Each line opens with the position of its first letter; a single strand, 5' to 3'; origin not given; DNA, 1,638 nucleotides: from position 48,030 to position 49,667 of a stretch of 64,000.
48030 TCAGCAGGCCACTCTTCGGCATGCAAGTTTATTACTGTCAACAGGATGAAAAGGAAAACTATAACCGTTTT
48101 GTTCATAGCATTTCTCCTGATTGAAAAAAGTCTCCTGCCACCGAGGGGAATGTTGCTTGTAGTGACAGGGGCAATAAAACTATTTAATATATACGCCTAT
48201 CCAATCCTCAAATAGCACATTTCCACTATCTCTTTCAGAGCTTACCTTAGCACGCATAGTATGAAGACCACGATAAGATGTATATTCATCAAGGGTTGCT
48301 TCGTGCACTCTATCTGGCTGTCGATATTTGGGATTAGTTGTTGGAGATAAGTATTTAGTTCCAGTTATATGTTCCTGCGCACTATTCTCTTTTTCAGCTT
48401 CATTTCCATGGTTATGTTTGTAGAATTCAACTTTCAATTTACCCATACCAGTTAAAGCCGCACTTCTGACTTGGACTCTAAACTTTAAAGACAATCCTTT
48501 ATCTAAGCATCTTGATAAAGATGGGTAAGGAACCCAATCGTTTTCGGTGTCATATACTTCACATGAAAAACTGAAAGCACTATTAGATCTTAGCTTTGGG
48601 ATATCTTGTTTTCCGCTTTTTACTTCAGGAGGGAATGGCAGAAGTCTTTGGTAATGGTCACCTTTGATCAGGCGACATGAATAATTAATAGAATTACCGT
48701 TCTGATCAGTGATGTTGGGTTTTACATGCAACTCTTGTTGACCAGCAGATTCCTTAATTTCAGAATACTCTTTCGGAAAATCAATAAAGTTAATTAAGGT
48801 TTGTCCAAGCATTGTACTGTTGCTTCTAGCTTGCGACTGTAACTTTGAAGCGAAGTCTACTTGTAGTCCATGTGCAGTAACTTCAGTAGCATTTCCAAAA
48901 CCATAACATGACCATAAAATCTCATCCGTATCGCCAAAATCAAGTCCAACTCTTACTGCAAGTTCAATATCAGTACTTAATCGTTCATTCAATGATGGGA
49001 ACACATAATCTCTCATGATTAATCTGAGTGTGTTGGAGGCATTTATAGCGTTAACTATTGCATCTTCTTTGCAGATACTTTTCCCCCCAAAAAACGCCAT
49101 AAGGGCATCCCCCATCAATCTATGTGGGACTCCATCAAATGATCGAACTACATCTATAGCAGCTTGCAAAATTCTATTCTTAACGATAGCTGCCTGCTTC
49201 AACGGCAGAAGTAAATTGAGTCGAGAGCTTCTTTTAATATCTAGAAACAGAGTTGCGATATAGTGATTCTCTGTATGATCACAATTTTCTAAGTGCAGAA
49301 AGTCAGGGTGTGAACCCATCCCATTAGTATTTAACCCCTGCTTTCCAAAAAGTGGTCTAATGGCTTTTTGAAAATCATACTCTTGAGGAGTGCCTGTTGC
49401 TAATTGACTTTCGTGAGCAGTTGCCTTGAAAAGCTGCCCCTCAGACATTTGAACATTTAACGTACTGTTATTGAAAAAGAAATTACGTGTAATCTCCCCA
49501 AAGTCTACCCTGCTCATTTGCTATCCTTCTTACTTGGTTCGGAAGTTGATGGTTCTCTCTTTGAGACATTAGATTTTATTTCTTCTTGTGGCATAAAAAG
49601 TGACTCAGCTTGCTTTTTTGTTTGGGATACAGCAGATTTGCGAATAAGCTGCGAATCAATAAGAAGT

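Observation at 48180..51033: Pycsar-like operon with two different cyclases flanking one TM effector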

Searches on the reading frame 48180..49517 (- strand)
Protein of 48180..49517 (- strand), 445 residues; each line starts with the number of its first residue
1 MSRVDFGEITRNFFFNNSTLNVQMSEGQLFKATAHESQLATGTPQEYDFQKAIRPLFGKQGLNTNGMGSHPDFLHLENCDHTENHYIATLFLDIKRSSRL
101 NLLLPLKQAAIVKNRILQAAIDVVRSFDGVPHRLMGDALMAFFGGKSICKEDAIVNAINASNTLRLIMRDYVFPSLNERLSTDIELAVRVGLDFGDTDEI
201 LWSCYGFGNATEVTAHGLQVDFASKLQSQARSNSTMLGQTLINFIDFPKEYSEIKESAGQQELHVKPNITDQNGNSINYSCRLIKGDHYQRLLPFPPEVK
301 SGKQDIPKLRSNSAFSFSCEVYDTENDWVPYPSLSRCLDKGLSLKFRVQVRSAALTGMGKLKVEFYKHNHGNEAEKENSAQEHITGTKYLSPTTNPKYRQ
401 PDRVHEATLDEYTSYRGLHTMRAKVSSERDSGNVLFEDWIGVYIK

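Call 4: search_protein_families(library=pfam, proteins=[window:48180-49517:-], max_evalue=1)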
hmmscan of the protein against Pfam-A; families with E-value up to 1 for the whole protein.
window:48180-49517:- (445 aa): 3 families
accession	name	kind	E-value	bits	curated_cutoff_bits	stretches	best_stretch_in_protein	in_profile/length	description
PF18134.7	AGS_C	-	5.4e-11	43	26.7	1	311-445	15-129/129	Adenylyl/Guanylyl and SMODS C-terminal sensor domain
PF06012.17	DUF908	-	0.17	11.7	34.7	1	355-406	139-185/358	Domain of Unknown Function (DUF908)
PF17124.11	ThiJ_like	-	0.19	12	30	1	213-288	18-94/186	ThiJ/PfpI family-like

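Call 5: search_protein_families(library=padloc, proteins=[window:48180-49517:-], max_evalue=1)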
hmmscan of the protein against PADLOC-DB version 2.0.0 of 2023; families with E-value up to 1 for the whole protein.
window:48180-49517:- (445 aa): 11 families
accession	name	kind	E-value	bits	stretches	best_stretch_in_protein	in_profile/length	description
PDLC00764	PycC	-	3.2e-137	456.1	1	24-445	33-449/449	Pycsar cyclase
PDLC02370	PycC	-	2.1e-100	334.4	1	28-379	24-336/340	-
PDLC00761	PycC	-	2.4e-56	189.5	1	50-385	68-397/438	Pycsar cyclase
PDLC00767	PycC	-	1.6e-47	160.5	1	19-273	23-275/337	Pycsar cyclase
PDLC02367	PycC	-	3e-13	47.7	1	87-280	44-219/226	-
PDLC00766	PycC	-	2.7e-08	31.5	1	79-249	36-199/232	Pycsar cyclase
PDLC00734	PycC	-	4.8e-07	27.2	1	84-239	187-333/374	Pycsar cyclase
PDLC02369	PycC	-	7.6e-07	26.9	1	86-275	46-219/248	-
PDLC00763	PycC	-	0.00024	18.6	1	86-246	53-208/268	Pycsar cyclase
PDLC00778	Cyclase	-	0.00075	16.4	1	333-426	366-438/455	oligonucleotide-cyclase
PDLC00765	PycC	-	0.051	10.6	1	175-245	345-412/477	Pycsar cyclase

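Call 6: search_protein_families(library=ncbifam, proteins=[window:48180-49517:-], max_evalue=1)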
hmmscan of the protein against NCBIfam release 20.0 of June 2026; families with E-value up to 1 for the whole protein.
window:48180-49517:- (445 aa): 0 families

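Call 13: search_solved_structures(query=window:48180-49517:-, max_evalue=0.01, show_alignments=2)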
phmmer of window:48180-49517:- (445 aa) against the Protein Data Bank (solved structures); distinct sequences matched with E-value up to 0.01: 6.
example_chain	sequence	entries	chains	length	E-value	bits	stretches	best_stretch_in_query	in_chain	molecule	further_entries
8jsf_A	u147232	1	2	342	3e-33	118.6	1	43-256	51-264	cytidylate cyclase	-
9ard_A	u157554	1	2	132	4.1e-11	45.7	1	313-445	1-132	Cytidylate cyclase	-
3r5g_A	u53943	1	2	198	0.0012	21.1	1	83-239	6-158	CyaB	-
1wc1_A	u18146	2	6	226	0.0018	20.5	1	68-246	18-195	ADENYLATE CYCLASE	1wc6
1wc0_A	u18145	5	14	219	0.0037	19.4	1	83-246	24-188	ADENYLATE CYCLASE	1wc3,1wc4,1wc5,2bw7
7r65_A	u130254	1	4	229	0.0052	19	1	66-232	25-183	Adenylate/guanylate cyclase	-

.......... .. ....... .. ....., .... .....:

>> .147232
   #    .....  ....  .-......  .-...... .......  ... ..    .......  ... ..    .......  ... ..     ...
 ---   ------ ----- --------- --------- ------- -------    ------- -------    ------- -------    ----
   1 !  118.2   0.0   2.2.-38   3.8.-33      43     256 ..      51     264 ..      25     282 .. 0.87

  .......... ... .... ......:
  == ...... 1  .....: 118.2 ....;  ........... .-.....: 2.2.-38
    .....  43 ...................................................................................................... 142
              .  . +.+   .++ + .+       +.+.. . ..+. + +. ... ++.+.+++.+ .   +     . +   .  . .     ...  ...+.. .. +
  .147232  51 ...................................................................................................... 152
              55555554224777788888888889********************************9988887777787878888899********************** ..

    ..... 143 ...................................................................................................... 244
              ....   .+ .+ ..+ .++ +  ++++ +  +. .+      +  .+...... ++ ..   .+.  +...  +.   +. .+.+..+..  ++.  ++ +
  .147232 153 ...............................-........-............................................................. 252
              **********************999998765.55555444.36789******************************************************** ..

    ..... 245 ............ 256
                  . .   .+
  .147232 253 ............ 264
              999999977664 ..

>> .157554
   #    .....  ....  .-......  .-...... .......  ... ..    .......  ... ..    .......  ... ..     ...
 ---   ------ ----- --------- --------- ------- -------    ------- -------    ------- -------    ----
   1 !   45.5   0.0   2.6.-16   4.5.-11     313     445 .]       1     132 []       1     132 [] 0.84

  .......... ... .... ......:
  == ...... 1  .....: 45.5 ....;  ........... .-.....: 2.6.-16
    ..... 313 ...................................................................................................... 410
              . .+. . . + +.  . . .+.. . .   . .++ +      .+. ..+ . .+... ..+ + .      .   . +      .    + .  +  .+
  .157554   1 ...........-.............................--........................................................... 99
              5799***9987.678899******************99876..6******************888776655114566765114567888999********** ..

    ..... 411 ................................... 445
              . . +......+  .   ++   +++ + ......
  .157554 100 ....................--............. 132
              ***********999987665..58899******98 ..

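Call 22: find_homologous_proteins(query=window:48180-49517:-)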
Query window:48180-49517:- (445 aa): 110 proteins with E <= 0.001 among 3295 candidates.
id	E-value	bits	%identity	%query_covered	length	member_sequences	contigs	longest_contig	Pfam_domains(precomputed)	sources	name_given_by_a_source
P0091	0.0e+0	1021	100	100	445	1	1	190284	PF18134.8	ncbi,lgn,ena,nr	ncbi:MAG: hypothetical protein C0623_13535 [Desulfuromonas sp.]|nr:MAG: hypothetical protein C0623_1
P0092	1.0e-122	428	53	91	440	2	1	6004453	PF18134.8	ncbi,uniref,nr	ncbi:adenylate/guanylate cyclase domain-containing protein [Endozoicomonas sp. 4G]|uniref:adenylate/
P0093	2.9e-120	420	46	100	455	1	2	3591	PF18134.8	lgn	-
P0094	9.0e-119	415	46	100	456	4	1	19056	PF18134.8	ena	-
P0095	4.3e-118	413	47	100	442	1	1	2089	PF18134.8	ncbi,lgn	-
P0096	7.3e-117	409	49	98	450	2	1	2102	PF18134.8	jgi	jgi:Adenylate cyclase, family 3 (some proteins contain HAMP domain)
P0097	2.8e-114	400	44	100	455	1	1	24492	PF18134.8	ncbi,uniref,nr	ncbi:adenylate/guanylate cyclase domain-containing protein [Endozoicomonas sp. YOMI1]|uniref:adenyla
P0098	3.2e-113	397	48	92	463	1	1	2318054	PF18134.8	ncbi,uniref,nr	ncbi:nucleotide-binding domain-containing protein [Photobacterium salinisoli]|uniref:nucleotide-bind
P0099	1.3e-112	395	47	98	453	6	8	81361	PF00211.26,PF18134.8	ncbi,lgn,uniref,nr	ncbi:adenylate/guanylate cyclase domain-containing protein [Vibrio vulnificus]|uniref:adenylate/guan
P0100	4.9e-111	390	48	98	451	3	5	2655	PF18134.8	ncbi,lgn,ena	ncbi:MAG: hypothetical protein RPT25_11205 [Cycloclasticus sp.]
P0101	1.1e-110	389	45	98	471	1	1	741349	PF18134.8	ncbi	-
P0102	1.3e-110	388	46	92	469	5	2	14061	PF18134.8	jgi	jgi:class 3 adenylate cyclase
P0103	3.6e-110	387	46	92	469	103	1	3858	PF18134.8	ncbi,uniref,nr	ncbi:adenylate/guanylate cyclase domain-containing protein [Vibrio anguillarum]|uniref:adenylate/gua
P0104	3.2e-109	384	45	98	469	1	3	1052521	PF18134.8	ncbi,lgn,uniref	ncbi:adenylate/guanylate cyclase domain-containing protein [Vibrio sp. CJQ_6]|uniref:nucleotide-bind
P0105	7.9e-109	383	46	92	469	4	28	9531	PF18134.8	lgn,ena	-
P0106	2.8e-108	381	48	90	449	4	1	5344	PF18134.8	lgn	-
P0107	4.9e-108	380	42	100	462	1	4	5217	PF18134.8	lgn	-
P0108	5.9e-107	376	47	93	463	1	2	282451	PF00211.26,PF18134.8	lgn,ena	-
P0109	3.8e-106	374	45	90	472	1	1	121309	PF18134.8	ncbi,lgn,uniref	ncbi:nucleotide-binding domain-containing protein [Shewanella baltica]|uniref:nucleotide-binding dom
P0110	4.7e-105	370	44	98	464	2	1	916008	PF18134.8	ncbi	-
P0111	5.2e-105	370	44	98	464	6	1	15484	PF18134.8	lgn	-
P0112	4.4e-104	367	47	90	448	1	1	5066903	PF18134.8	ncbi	ncbi:nucleotide-binding domain-containing protein [Kosakonia sacchari]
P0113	4.6e-104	367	46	94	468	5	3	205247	PF18134.8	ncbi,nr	ncbi:TPA: adenylate/guanylate cyclase domain-containing protein [Vibrio vulnificus]|nr:adenylate/gua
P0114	5.3e-104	367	47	90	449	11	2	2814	PF18134.8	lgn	-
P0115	1.2e-103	365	46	90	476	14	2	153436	PF18134.8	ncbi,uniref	ncbi:nucleotide-binding domain-containing protein [Aeromonas veronii]|uniref:nucleotide-binding doma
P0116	3.2e-103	364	44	99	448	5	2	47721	PF18134.8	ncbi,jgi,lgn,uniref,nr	ncbi:nucleotide-binding domain-containing protein [Kosakonia cowanii]|uniref:nucleotide-binding doma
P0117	4.4e-103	364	46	90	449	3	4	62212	PF18134.8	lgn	-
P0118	4.5e-103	364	47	90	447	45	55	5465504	PF18134.8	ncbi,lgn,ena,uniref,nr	ncbi:nucleotide-binding domain-containing protein [Klebsiella pneumoniae]|uniref:Guanylate cyclase n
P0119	5.9e-103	363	47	90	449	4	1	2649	PF18134.8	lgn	-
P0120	1.7e-102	362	46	90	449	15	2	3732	PF18134.8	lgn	-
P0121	3.0e-102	361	45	90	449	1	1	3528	PF18134.8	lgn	-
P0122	4.1e-102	360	46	90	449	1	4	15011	PF18134.8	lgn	-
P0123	2.0e-101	358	41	100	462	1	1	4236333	PF18134.8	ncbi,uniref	ncbi:nucleotide-binding domain-containing protein [Zobellella sp. An-6]|uniref:nucleotide-binding do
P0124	3.5e-101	357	47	90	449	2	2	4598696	PF18134.8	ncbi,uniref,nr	ncbi:guanylate cyclase [Pantoea sp. B623]|uniref:nucleotide-binding domain-containing protein n=1 Ta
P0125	3.6e-99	351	44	91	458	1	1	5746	PF18134.8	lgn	-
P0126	7.6e-99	350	45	90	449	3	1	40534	PF18134.8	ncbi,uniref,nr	ncbi:guanylate cyclase [Pantoea wallisii]|uniref:Guanylate cyclase n=1 Tax=Pantoea wallisii TaxID=10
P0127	1.5e-97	345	45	90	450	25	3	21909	PF18134.8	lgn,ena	-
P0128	9.4e-97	343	43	94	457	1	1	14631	PF18134.8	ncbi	-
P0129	4.8e-96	340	43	92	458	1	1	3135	PF18134.8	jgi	jgi:class 3 adenylate cyclase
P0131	1.5e-94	336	42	93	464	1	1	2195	PF18134.8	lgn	-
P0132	9.7e-92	326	43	95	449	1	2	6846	PF18134.8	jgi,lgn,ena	-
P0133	1.1e-90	323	41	93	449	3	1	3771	PF18134.8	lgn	-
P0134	4.7e-90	321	43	93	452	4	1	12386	PF18134.8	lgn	-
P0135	8.7e-90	320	40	98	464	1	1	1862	PF18134.8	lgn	-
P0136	1.4e-89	319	44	91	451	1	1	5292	PF18134.8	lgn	-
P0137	7.0e-89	317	41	93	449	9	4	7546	PF00211.26,PF18134.8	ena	-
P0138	2.4e-88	315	40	93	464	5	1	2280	PF18134.8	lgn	-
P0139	4.9e-88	314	42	91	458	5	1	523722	PF18134.8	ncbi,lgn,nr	ncbi:adenylate/guanylate cyclase domain-containing protein [Vibrio parahaemolyticus]|nr:adenylate/gu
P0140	8.8e-88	313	40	93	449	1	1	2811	PF00211.26,PF18134.8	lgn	-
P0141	8.3e-87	310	42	91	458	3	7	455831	PF18134.8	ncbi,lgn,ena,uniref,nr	ncbi:TPA: adenylate/guanylate cyclase domain-containing protein [Vibrio diabolicus]|uniref:adenylate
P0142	4.0e-86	308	46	77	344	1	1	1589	PF18134.8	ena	-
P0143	5.7e-86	307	42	91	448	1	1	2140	PF18134.8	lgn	-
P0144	1.9e-85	306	40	99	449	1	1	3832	PF18134.8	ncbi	-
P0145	4.4e-85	304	39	100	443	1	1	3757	PF18134.8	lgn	-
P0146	8.5e-85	303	43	92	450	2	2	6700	PF18134.8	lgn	-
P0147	9.8e-85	303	40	99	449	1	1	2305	PF18134.8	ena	-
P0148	9.7e-84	300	43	91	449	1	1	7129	PF18134.8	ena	-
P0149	1.8e-83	299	41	93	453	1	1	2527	PF18134.8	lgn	-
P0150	3.0e-83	298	42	91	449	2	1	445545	PF18134.8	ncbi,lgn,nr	ncbi:conserved hypothetical protein [gamma proteobacterium HTCC5015]|nr:conserved hypothetical prote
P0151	3.2e-83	298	42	92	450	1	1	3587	PF18134.8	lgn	-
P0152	5.1e-83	297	39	90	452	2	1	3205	PF00211.26,PF18134.8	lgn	-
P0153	5.7e-83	297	38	95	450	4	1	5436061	PF18134.8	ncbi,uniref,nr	ncbi:nucleotide-binding domain-containing protein [Pseudomonas oryzihabitans]|uniref:nucleotide-bind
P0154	2.3e-82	295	40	92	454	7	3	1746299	PF18134.8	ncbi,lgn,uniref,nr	ncbi:adenylate/guanylate cyclase domain-containing protein [Vibrio parahaemolyticus]|uniref:Adenylat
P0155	3.9e-82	295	40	90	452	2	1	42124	PF18134.8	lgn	-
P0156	4.9e-82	294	40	90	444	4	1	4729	PF00211.26,PF18134.8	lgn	-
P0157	1.9e-81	292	40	92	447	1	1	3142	PF00211.26,PF18134.8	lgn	-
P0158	2.3e-81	292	41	90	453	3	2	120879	PF18134.8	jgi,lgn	jgi:class 3 adenylate cyclase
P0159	2.6e-81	292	41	93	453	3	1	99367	PF18134.8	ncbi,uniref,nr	ncbi:hypothetical protein VV867_17425 [Pseudomonas sp. JH-2]|uniref:nucleotide-binding domain-contai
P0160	3.9e-81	291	39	93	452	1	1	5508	PF18134.8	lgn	-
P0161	4.0e-81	291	42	93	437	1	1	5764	PF18134.8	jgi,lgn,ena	-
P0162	4.5e-81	291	39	98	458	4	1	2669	PF18134.8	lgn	-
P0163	5.9e-81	291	38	90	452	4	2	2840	PF00211.26,PF18134.8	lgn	-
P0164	9.7e-81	290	40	90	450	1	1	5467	PF18134.8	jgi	jgi:adenylate cyclase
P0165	1.2e-80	290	39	95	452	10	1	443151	PF00211.26,PF18134.8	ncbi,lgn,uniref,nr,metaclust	ncbi:nucleotide-binding domain-containing protein [Paraburkholderia sartisoli]|uniref:Adenylate and 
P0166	4.9e-80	288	39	92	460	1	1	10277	PF18134.8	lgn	-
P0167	5.8e-80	287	38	90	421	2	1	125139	PF18134.8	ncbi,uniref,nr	ncbi:adenylate/guanylate cyclase domain-containing protein [Caballeronia sp. INDeC2]|uniref:adenylat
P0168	1.9e-79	286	41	90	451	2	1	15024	PF18134.8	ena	-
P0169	2.4e-79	285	40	89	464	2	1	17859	PF18134.8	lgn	-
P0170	1.0e-78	283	41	89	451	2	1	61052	PF18134.8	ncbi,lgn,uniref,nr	ncbi:nucleotide-binding domain-containing protein [Pseudomonas syringae]|uniref:nucleotide-binding d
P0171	1.1e-78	283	40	92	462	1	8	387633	PF18134.8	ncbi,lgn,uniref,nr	ncbi:adenylate/guanylate cyclase domain-containing protein [Pseudomonas sp. 32.2.56]|uniref:adenylat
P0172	1.2e-78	283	38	96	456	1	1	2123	PF18134.8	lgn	-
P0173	1.8e-78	283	39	90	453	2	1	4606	PF18134.8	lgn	-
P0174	4.8e-78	281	40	89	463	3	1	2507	PF18134.8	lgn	-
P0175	9.5e-78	280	41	89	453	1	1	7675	PF18134.8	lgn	-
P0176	3.8e-77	278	38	93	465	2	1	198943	PF18134.8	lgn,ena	-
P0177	4.5e-77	278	39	89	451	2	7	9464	PF18134.8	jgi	jgi:class 3 adenylate cyclase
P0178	9.3e-77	277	39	87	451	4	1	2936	PF18134.8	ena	-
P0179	3.2e-76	275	40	91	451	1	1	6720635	PF18134.8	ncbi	ncbi:nucleotide-binding domain-containing protein [Pseudomonas azerbaijanoccidentalis]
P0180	1.0e-75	273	40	89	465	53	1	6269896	PF18134.8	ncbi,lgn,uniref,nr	ncbi:hypothetical protein [Pseudomonas sp. S34]|uniref:nucleotide-binding domain-containing protein 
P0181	1.1e-75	273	39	89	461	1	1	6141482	PF18134.8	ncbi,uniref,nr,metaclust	ncbi:nucleotide-binding domain-containing protein [Pseudomonas syringae]|uniref:Guanylate cyclase do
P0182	1.2e-75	273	40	89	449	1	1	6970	PF18134.8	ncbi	ncbi:hypothetical protein FQZ97_478220 [compost metagenome]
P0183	1.5e-75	273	37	96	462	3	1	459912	PF18134.8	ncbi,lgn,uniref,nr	ncbi:hypothetical protein [Pseudomonas sp. URIL14HWK12:I5]|uniref:nucleotide-binding domain-containi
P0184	1.7e-75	273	38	98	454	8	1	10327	PF18134.8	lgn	-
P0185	3.3e-75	272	38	93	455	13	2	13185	PF18134.8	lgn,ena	-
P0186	7.6e-75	271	37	96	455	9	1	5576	PF18134.8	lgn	-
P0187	2.4e-72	262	40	89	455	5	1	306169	PF18134.8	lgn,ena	-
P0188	3.2e-72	262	39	89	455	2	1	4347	PF18134.8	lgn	-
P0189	8.0e-72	261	38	91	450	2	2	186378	PF18134.8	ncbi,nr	ncbi:adenylate/guanylate cyclase domain-containing protein [Pseudomonas songnenensis]|nr:adenylate/g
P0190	4.5e-71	258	38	90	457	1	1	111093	PF18134.8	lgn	-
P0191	1.0e-68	250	38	90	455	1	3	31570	PF18134.8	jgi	jgi:class 3 adenylate cyclase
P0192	1.3e-68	250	37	90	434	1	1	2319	PF18134.8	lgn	-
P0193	2.0e-68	249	37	90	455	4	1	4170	PF18134.8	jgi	jgi:adenylate cyclase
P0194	7.9e-68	247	38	90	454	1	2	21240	PF18134.8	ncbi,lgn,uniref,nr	ncbi:nucleotide-binding domain-containing protein [Burkholderia pseudomultivorans]|uniref:nucleotide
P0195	1.2e-67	247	38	90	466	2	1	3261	PF18134.8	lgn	-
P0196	1.0e-66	244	40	80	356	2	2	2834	PF18134.8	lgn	-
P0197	3.8e-66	242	37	89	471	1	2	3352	PF18134.8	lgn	-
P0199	1.4e-55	207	35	84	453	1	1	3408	PF18134.8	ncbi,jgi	jgi:adenylate cyclase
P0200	1.5e-42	164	32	89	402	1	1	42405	PF00211.26,PF18134.8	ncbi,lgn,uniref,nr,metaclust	ncbi:nucleotide-binding domain-containing protein [Halarsenatibacter silvermanii]|uniref:Adenylate a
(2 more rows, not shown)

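Call 24: find_encoding_contigs(protein=P0092, flank=5000, max_places=2)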
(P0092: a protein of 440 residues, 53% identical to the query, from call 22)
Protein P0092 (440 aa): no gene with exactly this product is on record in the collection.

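Call 25: find_encoding_contigs(protein=P0094, flank=5000, max_places=2)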
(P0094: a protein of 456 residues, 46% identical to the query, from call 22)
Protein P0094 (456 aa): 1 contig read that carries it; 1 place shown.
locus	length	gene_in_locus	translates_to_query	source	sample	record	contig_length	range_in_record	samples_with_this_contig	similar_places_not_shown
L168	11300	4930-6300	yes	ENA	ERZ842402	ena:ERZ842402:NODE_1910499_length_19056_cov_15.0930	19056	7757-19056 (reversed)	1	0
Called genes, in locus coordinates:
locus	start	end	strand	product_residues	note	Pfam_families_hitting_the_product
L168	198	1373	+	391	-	PF01041:DegT_DnrJ_EryC1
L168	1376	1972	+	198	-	PF02397:Bac_transf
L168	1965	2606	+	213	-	PF17836:PglD_N, PF00132:Hexapep (weak)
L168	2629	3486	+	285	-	PF02737:3HCDH_N, PF00725:3HCDH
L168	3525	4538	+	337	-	PF01073:3Beta_HSD, PF01370:Epimerase, PF02719:Polysacc_synt_2, PF04321:RmlD_sub_bind, PF07993:NAD_binding_4, PF08659:KR, PF13460:NAD_binding_10, PF16363:GDP_Man_Dehyd, +1 more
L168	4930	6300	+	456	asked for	PF18134:AGS_C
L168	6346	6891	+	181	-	PF18967:PycTM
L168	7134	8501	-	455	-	PF00669:Flagellin_N, PF00700:Flagellin_C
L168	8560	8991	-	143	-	PF13673:Acetyltransf_10, PF00583:Acetyltransf_1, PF13508:Acetyltransf_7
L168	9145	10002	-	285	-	-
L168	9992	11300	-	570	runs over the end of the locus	PF13304:AAA_21, PF13175:AAA_15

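Call 26: find_encoding_contigs(protein=P0098, flank=5000, max_places=2)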
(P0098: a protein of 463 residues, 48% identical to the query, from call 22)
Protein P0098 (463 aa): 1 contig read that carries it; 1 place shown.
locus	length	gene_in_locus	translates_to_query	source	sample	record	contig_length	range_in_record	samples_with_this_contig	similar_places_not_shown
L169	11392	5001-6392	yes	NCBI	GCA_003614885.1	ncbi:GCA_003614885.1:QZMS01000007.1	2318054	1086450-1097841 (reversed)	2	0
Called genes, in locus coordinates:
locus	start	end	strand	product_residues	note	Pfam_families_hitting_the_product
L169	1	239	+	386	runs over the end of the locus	PF04984:Phage_sheath_1 (weak), PF17482:Phage_sheath_1C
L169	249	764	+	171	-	PF04985:Phage_tube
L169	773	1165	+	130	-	PF10109:Phage_TAC_7 (weak)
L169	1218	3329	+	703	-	-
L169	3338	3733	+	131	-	PF06995:Phage_P2_GpU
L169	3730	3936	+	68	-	PF05489:Phage_tail_X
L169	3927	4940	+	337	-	PF05954:Phage_GPD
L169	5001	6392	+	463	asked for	PF18134:AGS_C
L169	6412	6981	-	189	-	PF18967:PycTM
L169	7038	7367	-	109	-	PF01381:HTH_3 (weak), PF12844:HTH_19 (faint), PF13560:HTH_31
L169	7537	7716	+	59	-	-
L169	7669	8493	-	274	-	-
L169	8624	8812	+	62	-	-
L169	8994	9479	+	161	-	PF06892:Phage_CP76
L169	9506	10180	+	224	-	PF00589:Phage_integrase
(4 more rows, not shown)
